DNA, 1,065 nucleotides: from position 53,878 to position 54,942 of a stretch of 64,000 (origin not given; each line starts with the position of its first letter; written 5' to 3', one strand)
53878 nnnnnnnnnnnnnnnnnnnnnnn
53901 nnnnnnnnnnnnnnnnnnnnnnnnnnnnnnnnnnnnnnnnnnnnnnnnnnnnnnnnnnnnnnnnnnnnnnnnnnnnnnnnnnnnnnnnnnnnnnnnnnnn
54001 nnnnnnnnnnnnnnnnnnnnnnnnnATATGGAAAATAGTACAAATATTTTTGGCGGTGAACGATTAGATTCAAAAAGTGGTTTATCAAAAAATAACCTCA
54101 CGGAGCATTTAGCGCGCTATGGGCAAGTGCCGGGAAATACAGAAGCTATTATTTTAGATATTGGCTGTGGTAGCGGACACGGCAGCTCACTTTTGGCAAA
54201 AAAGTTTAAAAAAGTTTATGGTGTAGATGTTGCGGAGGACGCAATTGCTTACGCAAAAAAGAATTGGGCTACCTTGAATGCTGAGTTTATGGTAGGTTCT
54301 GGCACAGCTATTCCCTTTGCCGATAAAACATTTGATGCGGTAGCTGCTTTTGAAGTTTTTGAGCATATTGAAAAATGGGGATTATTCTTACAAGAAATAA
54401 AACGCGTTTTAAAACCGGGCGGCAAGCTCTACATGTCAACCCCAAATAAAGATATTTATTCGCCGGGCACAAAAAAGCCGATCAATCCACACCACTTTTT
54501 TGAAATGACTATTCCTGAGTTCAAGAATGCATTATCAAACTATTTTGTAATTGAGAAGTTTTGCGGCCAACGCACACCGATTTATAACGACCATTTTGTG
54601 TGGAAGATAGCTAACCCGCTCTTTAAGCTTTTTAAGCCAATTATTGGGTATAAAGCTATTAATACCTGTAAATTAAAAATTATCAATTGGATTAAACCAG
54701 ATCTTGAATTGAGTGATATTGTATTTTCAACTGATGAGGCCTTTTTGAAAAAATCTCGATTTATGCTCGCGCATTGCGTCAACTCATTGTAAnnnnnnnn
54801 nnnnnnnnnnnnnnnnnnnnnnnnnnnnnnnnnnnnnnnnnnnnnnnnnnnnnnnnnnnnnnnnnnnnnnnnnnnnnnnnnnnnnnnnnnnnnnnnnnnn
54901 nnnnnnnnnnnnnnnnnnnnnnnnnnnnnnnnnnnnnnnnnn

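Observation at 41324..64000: Repeated three-gene module (DPM1-like GT2, then SAM methyltransferase, then GT-C membrane protein) at both ends of the glycan locus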

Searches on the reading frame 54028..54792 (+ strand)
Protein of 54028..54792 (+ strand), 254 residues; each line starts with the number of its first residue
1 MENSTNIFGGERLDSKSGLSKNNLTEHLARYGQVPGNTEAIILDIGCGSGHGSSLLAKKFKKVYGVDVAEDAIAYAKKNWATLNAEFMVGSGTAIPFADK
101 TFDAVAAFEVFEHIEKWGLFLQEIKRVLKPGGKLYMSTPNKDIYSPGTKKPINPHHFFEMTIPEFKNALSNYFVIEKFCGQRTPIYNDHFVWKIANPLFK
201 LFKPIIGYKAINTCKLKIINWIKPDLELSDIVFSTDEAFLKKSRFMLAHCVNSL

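Call 5: search_protein_families(library=pfam, proteins=[window:54028-54792:+], max_evalue=0.01)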
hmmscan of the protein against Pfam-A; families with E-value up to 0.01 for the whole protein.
window:54028-54792:+ (254 aa): 16 families
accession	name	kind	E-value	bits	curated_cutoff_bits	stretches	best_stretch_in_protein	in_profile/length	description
PF08241.18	Methyltransf_11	-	8.8e-27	94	21.2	1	43-135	1-94/95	Methyltransferase domain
PF13649.12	Methyltransf_25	-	6.2e-24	85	27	1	42-132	1-97/97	Methyltransferase domain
PF13847.12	Methyltransf_31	-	1.6e-21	76.9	27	1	41-140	6-113/145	Methyltransferase domain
PF13489.12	Methyltransf_23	-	2.8e-19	69.9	27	1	28-149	13-124/164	Methyltransferase domain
PF08242.18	Methyltransf_12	-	6.9e-16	59.2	30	1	43-134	1-98/98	Methyltransferase domain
PF01209.24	Ubie_methyltran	-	2.7e-10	40.4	20.1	1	39-136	48-151/233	ubiE/COQ5 methyltransferase family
PF05175.20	MTS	-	1.2e-07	32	23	1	3-138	6-140/170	Methyltransferase small domain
PF02353.26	CMAS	-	3e-07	30.5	27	1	41-138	65-166/273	Mycolic acid cyclopropane synthetase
PF06325.19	PrmA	-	7e-06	26.2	22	1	38-137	161-259/296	Ribosomal protein L11 methyltransferase (PrmA)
PF05219.18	DREV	-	4.6e-05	23.1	26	1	20-136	74-186/265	DREV methyltransferase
PF02390.23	Methyltransf_4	-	6.8e-05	22.8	24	0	40-83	3-48/173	Putative methyltransferase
PF05148.21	Methyltransf_8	-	8.8e-05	22.9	27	1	39-137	73-157/219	Hypothetical methyltransferase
PF09445.16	Methyltransf_15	-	8.9e-05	22.6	22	1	41-81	3-43/165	RNA cap guanine-N2 methyltransferase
PF03141.22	Methyltransf_29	-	0.00024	20.2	23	1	36-140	115-221/506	Putative S-adenosyl-L-methionine-dependent methyltransferase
PF11599.14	AviRa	-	0.0004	20.4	25.7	1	40-121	53-138/232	RRNA methyltransferase AviRa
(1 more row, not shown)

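Call 6: search_protein_families(library=ncbifam, proteins=[window:54028-54792:+], max_evalue=0.01)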
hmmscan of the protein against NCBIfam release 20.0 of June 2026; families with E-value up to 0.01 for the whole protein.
window:54028-54792:+ (254 aa): 59 families (the best 25 are shown)
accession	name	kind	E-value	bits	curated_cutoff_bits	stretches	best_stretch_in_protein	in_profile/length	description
TIGR01983.1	UbiG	equivalog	7.9e-19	67.9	102.95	1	39-145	50-160/228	bifunctional 2-polyprenyl-6-hydroxyphenol methylase/3-demethylubiquinol 3-O-methyltransferase UbiG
NF045667.1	MTase_DVU1556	equivalog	8.5e-19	67.9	155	1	23-148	9-127/213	DVU_1556 family methyltransferase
NF045825.1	FAmtase_mtf2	equivalog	1.6e-17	63.6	400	1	42-135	62-157/248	fatty-acid O-methyltransferase Mtf2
TIGR02072.1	BioC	equivalog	2.2e-15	57.1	184.95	1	22-140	21-136/244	malonyl-ACP O-methyltransferase BioC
NF045823.1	PthPhpthDimycoMt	equivalog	5e-15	55.4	300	1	42-135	70-165/256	phthiotriol/phenolphthiotriol dimycocerosates methyltransferase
NF047649.1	MTase_UXPK_star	exception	1.9e-14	53.4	460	1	41-136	80-181/283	methyltransferase/UXPK-star double selenoprotein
NF041537.1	ArsM_AhpD_UU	exception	4.8e-14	51.9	510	1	41-136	79-180/345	arsenite methyltransferase/AhpD domain selenoprotein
TIGR01934.1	MenG_MenH_UbiE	subfamily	8.4e-14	51.4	158.35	1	38-142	39-147/223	ubiquinone/menaquinone biosynthesis methyltransferase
NF041536.1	ArsM_DUF2284_UU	exception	1.1e-13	50.4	575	1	40-137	78-181/459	arsenite methyltransferase/DUF2284 domain selenoprotein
NF001244.0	PRK00216.1-5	equivalog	8.3e-13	48.2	216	1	38-135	48-152/236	bifunctional demethylmenaquinone methyltransferase/2-methoxy-6-polyprenyl-1,4-benzoquinol methylase UbiE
NF008300.0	PRK11088.1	equivalog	1.5e-12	47.6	303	1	37-141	84-184/272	23S rRNA (guanine(745)-N(1))-methyltransferase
NF008823.0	PRK11873.1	subfamily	2.3e-12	47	263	1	41-137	80-182/272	arsenite methyltransferase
NF043040.1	corrin_prot_MT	hypoth_equivalog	2.1e-11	43.7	180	1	38-135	41-146/216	corrinoid protein-associated methyltransferase CpaM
NF001241.0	PRK00216.1-2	equivalog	8.4e-11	41.9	327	1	40-137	53-148/231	demethylmenaquinone methyltransferase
TIGR04345.1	ovoA_Cterm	equivalog_domain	1.1e-10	41.5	170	1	33-77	36-80/242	putative 4-mercaptohistidine N1-methyltransferase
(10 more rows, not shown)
